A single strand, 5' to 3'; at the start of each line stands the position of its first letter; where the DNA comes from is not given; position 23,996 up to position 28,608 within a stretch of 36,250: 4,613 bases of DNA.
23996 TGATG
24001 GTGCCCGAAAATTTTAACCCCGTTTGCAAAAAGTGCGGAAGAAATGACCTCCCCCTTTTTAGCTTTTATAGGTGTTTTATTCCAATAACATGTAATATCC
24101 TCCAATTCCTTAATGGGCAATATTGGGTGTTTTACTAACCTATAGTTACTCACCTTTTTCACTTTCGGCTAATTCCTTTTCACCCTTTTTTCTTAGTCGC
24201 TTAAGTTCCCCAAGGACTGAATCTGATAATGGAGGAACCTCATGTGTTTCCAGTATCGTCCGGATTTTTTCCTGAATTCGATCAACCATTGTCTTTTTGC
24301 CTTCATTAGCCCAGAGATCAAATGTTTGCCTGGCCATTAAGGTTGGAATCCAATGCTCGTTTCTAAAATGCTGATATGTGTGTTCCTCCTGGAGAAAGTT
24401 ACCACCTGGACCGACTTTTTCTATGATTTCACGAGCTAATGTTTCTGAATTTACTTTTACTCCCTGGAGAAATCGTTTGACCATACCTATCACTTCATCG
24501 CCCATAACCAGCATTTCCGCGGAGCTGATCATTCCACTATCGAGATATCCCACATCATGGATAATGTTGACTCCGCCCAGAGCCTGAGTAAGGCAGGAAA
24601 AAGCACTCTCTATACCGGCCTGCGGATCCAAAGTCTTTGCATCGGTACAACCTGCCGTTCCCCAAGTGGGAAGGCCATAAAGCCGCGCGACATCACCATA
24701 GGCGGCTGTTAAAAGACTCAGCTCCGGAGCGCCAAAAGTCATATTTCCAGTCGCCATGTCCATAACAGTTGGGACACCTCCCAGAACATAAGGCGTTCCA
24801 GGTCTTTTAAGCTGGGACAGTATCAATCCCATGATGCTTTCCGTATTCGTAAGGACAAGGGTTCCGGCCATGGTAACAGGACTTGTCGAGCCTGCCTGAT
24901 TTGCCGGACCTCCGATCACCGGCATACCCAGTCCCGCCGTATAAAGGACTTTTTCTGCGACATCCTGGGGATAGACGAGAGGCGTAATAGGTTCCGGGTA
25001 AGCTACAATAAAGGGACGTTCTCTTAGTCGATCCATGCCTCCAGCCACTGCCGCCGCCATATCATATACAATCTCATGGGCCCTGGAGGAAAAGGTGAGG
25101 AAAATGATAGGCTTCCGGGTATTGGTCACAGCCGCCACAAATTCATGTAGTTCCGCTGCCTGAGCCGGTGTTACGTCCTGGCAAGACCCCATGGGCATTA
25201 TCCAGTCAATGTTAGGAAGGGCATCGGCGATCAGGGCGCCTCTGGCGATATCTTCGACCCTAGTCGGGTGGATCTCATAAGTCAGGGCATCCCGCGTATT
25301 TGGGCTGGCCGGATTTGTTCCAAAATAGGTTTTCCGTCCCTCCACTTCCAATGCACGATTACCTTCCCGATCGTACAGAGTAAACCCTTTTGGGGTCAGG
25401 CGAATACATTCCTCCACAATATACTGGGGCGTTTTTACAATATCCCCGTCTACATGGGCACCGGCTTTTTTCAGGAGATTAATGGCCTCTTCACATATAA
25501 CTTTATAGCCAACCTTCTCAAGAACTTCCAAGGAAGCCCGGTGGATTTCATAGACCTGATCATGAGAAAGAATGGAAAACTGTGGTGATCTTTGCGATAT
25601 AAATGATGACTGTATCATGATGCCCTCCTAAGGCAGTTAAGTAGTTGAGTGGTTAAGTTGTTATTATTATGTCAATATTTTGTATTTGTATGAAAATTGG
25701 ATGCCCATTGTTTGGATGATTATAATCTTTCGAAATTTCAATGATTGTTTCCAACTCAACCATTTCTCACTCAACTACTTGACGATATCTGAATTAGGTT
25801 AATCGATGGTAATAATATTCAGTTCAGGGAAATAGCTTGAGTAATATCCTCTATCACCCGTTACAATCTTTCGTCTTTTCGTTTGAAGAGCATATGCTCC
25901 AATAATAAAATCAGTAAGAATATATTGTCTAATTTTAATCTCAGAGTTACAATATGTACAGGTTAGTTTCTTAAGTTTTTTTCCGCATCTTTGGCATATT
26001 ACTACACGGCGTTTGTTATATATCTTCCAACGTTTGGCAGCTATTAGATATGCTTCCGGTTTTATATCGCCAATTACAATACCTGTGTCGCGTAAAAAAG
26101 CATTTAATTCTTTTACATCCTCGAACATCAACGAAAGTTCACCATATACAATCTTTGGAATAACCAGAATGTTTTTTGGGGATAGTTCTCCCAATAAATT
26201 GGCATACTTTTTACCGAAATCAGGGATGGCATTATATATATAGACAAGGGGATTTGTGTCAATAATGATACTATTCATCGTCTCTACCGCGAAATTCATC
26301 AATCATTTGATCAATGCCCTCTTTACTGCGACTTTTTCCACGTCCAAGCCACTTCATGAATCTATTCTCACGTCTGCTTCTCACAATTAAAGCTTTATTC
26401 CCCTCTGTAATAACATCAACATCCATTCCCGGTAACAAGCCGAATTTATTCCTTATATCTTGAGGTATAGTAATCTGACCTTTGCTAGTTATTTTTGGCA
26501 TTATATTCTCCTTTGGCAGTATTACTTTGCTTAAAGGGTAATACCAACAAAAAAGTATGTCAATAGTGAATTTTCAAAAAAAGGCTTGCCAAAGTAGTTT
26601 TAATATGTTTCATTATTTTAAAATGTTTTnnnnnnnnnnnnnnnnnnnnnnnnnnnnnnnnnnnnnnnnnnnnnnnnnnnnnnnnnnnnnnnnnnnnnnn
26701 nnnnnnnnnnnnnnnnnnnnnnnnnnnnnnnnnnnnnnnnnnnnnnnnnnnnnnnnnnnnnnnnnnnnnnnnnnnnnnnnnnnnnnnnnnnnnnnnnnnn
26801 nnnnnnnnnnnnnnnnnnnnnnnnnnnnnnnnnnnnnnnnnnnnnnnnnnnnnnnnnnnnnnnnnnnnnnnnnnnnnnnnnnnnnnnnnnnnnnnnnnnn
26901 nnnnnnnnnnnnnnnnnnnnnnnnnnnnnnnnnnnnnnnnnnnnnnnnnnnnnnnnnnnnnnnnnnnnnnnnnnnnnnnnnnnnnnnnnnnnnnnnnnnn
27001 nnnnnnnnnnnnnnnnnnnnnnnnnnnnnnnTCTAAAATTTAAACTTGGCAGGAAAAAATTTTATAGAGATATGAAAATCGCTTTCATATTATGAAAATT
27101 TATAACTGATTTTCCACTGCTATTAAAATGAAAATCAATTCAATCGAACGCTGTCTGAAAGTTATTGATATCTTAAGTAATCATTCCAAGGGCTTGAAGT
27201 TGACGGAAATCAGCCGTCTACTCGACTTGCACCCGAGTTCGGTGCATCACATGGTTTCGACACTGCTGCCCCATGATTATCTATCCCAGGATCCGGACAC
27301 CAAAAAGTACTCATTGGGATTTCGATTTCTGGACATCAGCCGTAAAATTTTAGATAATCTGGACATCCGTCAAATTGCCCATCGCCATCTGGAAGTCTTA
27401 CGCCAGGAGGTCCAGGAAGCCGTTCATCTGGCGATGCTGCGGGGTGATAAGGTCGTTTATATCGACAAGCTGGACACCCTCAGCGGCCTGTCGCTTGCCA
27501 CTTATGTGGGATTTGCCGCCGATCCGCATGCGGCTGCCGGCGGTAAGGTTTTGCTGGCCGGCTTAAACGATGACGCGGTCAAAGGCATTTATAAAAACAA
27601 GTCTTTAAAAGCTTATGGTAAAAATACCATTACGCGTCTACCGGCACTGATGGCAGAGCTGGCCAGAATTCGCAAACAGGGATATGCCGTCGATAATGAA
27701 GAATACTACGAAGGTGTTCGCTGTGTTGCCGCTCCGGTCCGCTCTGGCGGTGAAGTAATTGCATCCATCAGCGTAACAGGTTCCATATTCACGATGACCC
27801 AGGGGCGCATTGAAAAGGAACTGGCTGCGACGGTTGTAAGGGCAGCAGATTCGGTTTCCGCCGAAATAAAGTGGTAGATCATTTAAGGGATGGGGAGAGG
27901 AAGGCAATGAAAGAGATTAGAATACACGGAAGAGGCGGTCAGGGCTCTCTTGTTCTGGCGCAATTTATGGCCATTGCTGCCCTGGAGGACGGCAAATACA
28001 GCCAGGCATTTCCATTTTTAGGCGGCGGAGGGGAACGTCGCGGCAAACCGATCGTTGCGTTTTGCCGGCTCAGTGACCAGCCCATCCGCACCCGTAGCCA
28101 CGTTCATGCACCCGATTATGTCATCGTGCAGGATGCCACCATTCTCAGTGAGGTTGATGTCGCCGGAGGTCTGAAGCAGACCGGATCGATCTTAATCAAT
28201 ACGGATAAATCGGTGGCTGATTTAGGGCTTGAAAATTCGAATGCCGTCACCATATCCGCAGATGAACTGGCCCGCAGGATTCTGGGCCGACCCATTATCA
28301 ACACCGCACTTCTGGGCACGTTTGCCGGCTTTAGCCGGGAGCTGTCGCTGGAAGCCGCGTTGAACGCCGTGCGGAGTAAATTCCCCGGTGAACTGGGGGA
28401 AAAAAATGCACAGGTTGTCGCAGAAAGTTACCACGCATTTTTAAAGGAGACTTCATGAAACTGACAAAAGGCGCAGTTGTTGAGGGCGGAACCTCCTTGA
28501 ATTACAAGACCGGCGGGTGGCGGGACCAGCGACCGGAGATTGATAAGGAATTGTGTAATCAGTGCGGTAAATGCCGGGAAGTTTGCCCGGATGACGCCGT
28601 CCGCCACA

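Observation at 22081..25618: Non-Pyl MttB-family gene probably translationally coupled to a large Fe-S flavoprotein gene, with an apparent composition break at the junction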

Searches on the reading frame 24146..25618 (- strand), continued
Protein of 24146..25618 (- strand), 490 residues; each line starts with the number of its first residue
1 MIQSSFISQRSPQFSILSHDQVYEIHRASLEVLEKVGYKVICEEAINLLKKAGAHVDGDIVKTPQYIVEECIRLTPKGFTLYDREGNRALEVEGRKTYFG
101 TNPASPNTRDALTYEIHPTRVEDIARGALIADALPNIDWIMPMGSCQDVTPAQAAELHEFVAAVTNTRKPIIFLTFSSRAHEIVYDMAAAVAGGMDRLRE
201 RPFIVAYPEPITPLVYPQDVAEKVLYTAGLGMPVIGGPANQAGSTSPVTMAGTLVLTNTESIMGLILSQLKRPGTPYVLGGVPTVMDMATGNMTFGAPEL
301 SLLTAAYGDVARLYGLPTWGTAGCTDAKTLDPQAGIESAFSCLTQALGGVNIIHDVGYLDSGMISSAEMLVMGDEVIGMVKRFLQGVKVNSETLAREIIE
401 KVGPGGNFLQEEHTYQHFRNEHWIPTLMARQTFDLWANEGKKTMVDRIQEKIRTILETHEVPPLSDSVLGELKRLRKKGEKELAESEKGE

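Call 51: find_homologous_proteins(query=L009:7928-9775:-, max_evalue=1e-10)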
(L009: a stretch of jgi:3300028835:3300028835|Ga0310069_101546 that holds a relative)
Query L009:7928-9775:- (615 aa): 884 proteins with E <= 1e-10 among 8000 candidates; the best 120 are listed.
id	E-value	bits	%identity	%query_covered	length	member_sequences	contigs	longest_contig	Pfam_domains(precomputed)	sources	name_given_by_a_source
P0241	0.0e+0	1411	100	100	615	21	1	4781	PF02310.25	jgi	-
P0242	0.0e+0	1217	87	97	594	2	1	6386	PF02310.25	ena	-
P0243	0.0e+0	1052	75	94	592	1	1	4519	PF02310.25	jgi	jgi:methylmalonyl-CoA mutase cobalamin-binding subunit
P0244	0.0e+0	1048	75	96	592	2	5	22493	PF02310.25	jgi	-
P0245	0.0e+0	1041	75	96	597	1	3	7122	PF02310.25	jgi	jgi:methylmalonyl-CoA mutase cobalamin-binding subunit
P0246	0.0e+0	1040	74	96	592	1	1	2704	PF02310.25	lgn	-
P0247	0.0e+0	1039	74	96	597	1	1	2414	PF02310.25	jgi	jgi:methylmalonyl-CoA mutase cobalamin-binding subunit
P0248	0.0e+0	1038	74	96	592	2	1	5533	PF02310.25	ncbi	-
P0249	6.7e-291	985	70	96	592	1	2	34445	PF02310.25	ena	-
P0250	4.1e-290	982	70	97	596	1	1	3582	PF02310.25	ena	-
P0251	4.9e-290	982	70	96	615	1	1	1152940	PF02310.25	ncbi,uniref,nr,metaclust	ncbi:hypothetical protein U27_02098 [Candidatus Vecturithrix granuli]|uniref:B12-binding domain-cont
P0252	8.4e-289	978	71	96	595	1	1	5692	PF02310.25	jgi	jgi:hypothetical protein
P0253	3.6e-288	976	70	95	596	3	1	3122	PF02310.25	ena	-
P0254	2.3e-287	973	70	96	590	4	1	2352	PF02310.25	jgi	jgi:methylmalonyl-CoA mutase cobalamin-binding subunit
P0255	4.3e-287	972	70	95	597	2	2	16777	PF02310.25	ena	-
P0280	5.2e-278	942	71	91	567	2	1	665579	PF02310.25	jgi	jgi:methylmalonyl-CoA mutase cobalamin-binding subunit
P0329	2.9e-273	926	66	96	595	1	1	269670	PF02310.25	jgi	-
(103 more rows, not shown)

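Call 52: find_encoding_contigs(protein=P0251, flank=8000, max_places=1)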
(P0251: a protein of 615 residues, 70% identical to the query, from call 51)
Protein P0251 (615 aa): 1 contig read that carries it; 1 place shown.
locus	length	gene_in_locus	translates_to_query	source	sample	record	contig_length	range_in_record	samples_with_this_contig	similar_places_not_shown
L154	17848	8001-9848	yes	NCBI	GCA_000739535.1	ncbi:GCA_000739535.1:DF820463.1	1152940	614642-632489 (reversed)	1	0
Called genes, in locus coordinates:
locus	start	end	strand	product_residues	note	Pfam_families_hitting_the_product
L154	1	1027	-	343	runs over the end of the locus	PF03480:DctP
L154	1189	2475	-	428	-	PF06808:DctM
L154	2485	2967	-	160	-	PF04290:DctQ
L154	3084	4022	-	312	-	PF00701:DHDPS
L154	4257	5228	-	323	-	PF00389:2-Hacid_dh, PF02826:2-Hacid_dh_C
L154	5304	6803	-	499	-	PF00370:FGGY_N, PF02782:FGGY_C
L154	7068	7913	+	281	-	PF01418:HTH_6, PF01380:SIS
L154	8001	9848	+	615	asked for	PF02310:B12-binding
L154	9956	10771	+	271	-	PF03807:F420_oxidored, PF14748:P5CR_dimer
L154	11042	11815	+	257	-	PF00106:adh_short, PF08659:KR, PF13561:adh_short_C2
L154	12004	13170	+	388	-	PF12895:ANAPC3 (faint), PF21033:RMD1-3 (faint), PF23914:TPR_CcmH_CycH (faint), PF00515:TPR_1 (faint), PF07719:TPR_2 (faint), PF13174:TPR_6 (faint), PF13371:TPR_9 (weak), PF13432:TPR_16 (weak), +9 more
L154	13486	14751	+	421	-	PF00365:PFK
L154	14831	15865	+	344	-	PF00365:PFK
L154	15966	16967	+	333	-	PF01087:GalP_UDP_transf, PF16285:DUF4931_N, PF01230:HIT (faint), PF16268:DUF4921, PF02744:GalP_UDP_tr_C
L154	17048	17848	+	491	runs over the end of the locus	PF08323:Glyco_transf_5, PF13439:Glyco_transf_4 (faint), PF00534:Glycos_transf_1, PF20706:GT4-conflict (weak), PF13692:Glyco_trans_1_4 (weak)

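Call 53: find_encoding_contigs(protein=P0280, flank=8000, max_places=1)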
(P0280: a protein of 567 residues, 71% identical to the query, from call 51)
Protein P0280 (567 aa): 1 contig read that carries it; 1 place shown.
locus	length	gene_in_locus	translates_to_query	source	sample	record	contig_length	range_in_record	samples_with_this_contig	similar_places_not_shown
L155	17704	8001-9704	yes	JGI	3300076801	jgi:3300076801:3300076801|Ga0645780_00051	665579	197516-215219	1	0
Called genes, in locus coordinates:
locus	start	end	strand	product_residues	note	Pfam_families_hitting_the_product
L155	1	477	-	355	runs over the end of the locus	PF00589:Phage_integrase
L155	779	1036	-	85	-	-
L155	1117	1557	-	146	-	PF01894:YjbQ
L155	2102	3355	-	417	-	PF07690:MFS_1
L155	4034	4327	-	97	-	PF05016:ParE_toxin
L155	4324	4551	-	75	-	PF09720:Unstab_antitox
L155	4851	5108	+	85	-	-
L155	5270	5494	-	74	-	-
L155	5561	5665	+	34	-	-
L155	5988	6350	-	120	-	-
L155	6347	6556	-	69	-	-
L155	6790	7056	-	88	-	PF05016:ParE_toxin (weak)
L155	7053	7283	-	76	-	PF09720:Unstab_antitox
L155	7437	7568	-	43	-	-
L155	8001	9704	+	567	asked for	PF02310:B12-binding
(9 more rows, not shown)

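Call 54: find_encoding_contigs(protein=P0329, flank=8000, max_places=1)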
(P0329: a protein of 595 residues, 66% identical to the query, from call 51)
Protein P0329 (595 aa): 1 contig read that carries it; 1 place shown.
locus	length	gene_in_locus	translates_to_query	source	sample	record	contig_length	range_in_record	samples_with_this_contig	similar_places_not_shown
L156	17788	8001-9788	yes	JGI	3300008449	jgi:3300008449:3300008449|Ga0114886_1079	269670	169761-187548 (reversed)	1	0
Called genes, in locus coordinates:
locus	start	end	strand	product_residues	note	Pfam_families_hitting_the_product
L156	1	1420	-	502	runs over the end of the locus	PF12161:HsdM_N, PF02384:N6_Mtase, PF01170:UPF0020 (faint), PF07669:Eco57I (weak)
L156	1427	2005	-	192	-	PF01420:Methylase_S (weak)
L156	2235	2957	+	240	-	PF02732:ERCC4, PF00633:HHH (faint), PF12826:HHH_2, PF14520:HHH_5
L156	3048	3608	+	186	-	PF05635:23S_rRNA_IVP (faint)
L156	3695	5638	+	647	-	PF00270:DEAD, PF04851:ResIII (weak), PF00271:Helicase_C, PF16124:RecQ_Zn_bind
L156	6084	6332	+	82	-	-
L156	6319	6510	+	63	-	-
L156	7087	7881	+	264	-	PF01814:Hemerythrin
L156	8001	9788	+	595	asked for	PF02310:B12-binding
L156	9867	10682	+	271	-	PF03807:F420_oxidored, PF14748:P5CR_dimer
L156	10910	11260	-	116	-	PF02311:AraC_binding, PF07883:Cupin_2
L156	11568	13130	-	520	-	PF06609:TRI12, PF07690:MFS_1, PF13347:MFS_2 (faint), PF00083:Sugar_tr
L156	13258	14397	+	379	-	PF00266:Aminotran_5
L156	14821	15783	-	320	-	PF00753:Lactamase_B, PF12706:Lactamase_B_2 (weak)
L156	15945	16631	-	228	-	PF09365:DUF2461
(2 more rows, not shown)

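Call 77: predict_structure(alignment_id=A2)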
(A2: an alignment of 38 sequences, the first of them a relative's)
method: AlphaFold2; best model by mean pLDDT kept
length: 615 residues; sequences in the alignment: 38
mean_pLDDT: 87.1   pTM: 0.89
mean pLDDT of the five models: 87.1, 85.0, 82.0, 80.5, 77.3
residues with pLDDT >= 90: 351; 70-90: 215; 50-70: 23; < 50: 26
segments of 3 or more residues with pLDDT < 50: 1-18, 608-615
pLDDT, mean of each block of 10 residues (from residue 1): 29 39 90 94 97 93 95 95 94 88 95 92 88 84 84 90 85 93 92 86 86 97 95 86 92 97 96 82 94 94 74 86 92 93 80 90 94 96 98 98 98 97 93 91 86 86 85 83 87 75 87 87 94 87 90 94 87 83 91 72 53 42
secondary structure, 60 per line:
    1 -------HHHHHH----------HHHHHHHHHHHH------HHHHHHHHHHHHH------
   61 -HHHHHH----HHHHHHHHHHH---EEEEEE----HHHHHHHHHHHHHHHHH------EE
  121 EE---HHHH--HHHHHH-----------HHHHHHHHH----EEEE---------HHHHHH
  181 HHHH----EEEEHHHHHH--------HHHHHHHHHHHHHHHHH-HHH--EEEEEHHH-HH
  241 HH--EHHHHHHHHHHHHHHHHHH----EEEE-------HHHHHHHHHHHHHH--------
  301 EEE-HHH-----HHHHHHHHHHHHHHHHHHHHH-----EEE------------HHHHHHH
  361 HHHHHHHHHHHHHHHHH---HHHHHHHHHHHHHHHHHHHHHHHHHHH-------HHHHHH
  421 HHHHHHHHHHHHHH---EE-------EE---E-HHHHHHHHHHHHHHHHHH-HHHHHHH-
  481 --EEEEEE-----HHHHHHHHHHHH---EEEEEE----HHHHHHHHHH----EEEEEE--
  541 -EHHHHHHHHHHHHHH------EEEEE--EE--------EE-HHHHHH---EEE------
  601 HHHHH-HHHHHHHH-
elements in order: H8-13 H24-35 H42-54 H62-67 H72-82 E86-91 H96-112 E119-122 H126-129 H132-137 H149-157 E162-165 H175-184 E189-192 H193-198 H207-223 E230-234 H239-242 H246-263 E268-271 H279-292 E301-303 H313-333 E339-341 H354-377 H381-407 H415-434 H454-471 H473-479 E483-488 H494-505 E509-514 H519-528 E533-538 H543-556 E563-567 H583-588 E592-594 H601-605 H607-614

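Call 79: fold_search(model_id=the predicted structure, library=pdb)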
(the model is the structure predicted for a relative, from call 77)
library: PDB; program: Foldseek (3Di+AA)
matches with E <= 10: 1612; with E <= 0.001: 37
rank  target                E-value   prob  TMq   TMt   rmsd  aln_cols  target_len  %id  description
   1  5req_A                8.5e-12  1.00  0.51  0.44  14.3       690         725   12  Methylmalonyl-COA MUTASE, Y89F Mutant, substrate complex (released 1998-08-12)
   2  1e1c_A                5.7e-11  1.00  0.49  0.42  14.6       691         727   13  METHYLMALONYL-COA MUTASE H244A Mutant (released 2000-05-07)
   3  1req_A                9.7e-11  1.00  0.51  0.44  14.5       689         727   12  METHYLMALONYL-COA MUTASE (released 1997-01-27)
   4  8gju_H                9.7e-11  1.00  0.34  0.31  20.2       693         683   11  Crystal structure of human methylmalonyl-CoA mutase (MMUT) in complex with methylmalonic acidemia type A protein (MMAA (released 2023-08-09)
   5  4req_A                1.0e-10  1.00  0.50  0.44  14.5       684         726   12  Methylmalonyl-COA Mutase substrate complex (released 1999-01-13)
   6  6oxd_A                1.2e-10  1.00  0.52  0.44  12.5       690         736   14  Structure of Mycobacterium tuberculosis methylmalonyl-CoA mutase with adenosyl cobalamin (released 2019-11-13)
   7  8gju_J                2.3e-10  1.00  0.34  0.31  20.6       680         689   13  Crystal structure of human methylmalonyl-CoA mutase (MMUT) in complex with methylmalonic acidemia type A protein (MMAA (released 2023-08-09)
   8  8gju_L                3.7e-10  1.00  0.32  0.29  20.1       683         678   12  Crystal structure of human methylmalonyl-CoA mutase (MMUT) in complex with methylmalonic acidemia type A protein (MMAA (released 2023-08-09)
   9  8dyj                  5.9e-10  1.00  0.49  0.43  14.2       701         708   11  Crystal structure of human methylmalonyl-CoA mutase in complex with ADP and cob(II)alamin (released 2023-07-12)
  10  2req_A                8.3e-10  1.00  0.49  0.43  12.8       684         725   11  METHYLMALONYL-COA MUTASE, NON-PRODUCTIVE COA COMPLEX, IN OPEN CONFORMATION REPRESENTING SUBSTRATE-FREE STATE (released 1998-01-28)
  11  8gju_K                9.1e-10  1.00  0.33  0.30  21.7       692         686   11  Crystal structure of human methylmalonyl-CoA mutase (MMUT) in complex with methylmalonic acidemia type A protein (MMAA (released 2023-08-09)
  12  2xiq_A                9.6e-10  1.00  0.50  0.44  14.0       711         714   11  Crystal structure of human methylmalonyl-CoA mutase in complex with adenosylcobalamin and malonyl-CoA (released 2010-09-29)
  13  2xiq_B                3.5e-09  1.00  0.49  0.43  14.1       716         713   12  Crystal structure of human methylmalonyl-CoA mutase in complex with adenosylcobalamin and malonyl-CoA (released 2010-09-29)
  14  6oxc_A                4.2e-09  1.00  0.51  0.44  12.6       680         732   13  Structure of Mycobacterium tuberculosis methylmalonyl-CoA mutase with adenosyl cobalamin (released 2019-11-13)
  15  3bic_A                4.4e-09  1.00  0.46  0.40  14.0       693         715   12  Crystal structure of human methylmalonyl-CoA mutase (released 2007-12-25)
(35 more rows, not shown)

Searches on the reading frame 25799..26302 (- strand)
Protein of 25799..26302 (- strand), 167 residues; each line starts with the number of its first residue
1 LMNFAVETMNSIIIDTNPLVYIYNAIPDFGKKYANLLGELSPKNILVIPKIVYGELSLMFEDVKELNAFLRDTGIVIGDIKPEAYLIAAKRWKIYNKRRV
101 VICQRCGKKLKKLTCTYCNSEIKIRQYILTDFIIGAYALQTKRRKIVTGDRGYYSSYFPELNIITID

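Call 7: search_protein_families(library=pfam, proteins=[window:25799-26302:-])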
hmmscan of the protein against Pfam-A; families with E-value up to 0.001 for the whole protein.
window:25799-26302:- (167 aa): 2 families
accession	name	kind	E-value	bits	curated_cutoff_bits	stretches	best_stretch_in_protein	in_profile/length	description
PF01850.27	PIN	-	9.6e-05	23.4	23.6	1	12-153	1-114/120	PIN domain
PF12773.13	DZR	-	0.00061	20.3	27.3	1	96-124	8-36/45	Double zinc ribbon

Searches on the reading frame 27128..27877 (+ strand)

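Call 7: search_protein_families(library=pfam, proteins=[window:27128-27877:+])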
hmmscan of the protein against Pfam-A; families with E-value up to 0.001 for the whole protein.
window:27128-27877:+ (249 aa): 3 families
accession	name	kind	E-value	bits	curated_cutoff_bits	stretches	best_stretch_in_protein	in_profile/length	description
PF01614.24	IclR_C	-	1.3e-45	155.5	24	1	73-244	2-173/174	Bacterial transcriptional regulator IclR C-terminal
PF09339.16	HTH_IclR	-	3.7e-13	49.5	22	1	5-56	1-52/52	IclR helix-turn-helix domain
PF01325.25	Fe_dep_repress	-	4.1e-05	24.1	26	1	4-56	4-56/60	Iron dependent repressor, N-terminal DNA binding domain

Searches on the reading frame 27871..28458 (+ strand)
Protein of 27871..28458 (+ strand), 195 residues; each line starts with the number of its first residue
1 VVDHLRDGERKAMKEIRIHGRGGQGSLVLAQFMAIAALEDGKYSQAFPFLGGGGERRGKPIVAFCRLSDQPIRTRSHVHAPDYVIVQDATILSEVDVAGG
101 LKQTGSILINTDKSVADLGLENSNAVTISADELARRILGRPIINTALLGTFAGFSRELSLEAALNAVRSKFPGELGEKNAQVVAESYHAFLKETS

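Call 7: search_protein_families(library=pfam, proteins=[window:27871-28458:+])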
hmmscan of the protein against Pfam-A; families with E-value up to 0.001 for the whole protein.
window:27871-28458:+ (195 aa): 1 family
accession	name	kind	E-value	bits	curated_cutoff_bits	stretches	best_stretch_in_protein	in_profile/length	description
PF01558.24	POR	-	3.8e-31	109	27.4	1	22-187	1-172/173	Pyruvate ferredoxin/flavodoxin oxidoreductase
